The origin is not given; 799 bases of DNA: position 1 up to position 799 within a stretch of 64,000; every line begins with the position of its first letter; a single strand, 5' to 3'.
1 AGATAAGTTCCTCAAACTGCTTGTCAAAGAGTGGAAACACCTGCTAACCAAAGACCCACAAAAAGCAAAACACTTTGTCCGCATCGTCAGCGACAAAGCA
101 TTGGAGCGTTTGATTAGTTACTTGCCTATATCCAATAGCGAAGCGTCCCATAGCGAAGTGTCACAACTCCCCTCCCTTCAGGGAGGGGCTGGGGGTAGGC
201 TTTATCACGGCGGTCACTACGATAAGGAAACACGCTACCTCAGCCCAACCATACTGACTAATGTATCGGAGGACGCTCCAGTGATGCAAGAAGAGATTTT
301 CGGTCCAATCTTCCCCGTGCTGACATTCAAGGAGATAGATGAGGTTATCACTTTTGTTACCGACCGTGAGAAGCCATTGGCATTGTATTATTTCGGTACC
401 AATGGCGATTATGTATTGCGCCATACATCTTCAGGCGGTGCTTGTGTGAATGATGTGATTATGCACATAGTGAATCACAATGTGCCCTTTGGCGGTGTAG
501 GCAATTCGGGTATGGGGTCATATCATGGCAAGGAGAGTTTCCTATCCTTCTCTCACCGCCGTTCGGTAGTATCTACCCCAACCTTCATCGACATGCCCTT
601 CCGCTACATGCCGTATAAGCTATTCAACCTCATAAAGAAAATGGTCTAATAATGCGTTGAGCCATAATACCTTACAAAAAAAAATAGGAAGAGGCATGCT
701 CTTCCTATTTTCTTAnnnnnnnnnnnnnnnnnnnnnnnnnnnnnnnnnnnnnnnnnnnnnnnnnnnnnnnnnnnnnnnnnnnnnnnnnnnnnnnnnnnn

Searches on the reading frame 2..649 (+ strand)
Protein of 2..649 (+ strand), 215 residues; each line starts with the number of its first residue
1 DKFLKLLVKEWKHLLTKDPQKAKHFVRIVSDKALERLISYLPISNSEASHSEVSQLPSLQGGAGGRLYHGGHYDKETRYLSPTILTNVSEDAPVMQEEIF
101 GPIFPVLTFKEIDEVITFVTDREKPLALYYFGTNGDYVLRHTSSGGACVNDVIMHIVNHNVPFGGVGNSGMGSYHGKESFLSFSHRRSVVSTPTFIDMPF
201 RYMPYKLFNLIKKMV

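Call 77: search_protein_families(library=pfam, proteins=[window:2-649:+], max_evalue=0.00001)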
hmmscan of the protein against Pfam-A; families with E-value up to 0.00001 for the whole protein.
window:2-649:+ (215 aa): 1 family
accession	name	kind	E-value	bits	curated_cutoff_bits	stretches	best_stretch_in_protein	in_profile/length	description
PF00171.27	Aldedh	-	3.6e-24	85.6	23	1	47-189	314-461/461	Aldehyde dehydrogenase family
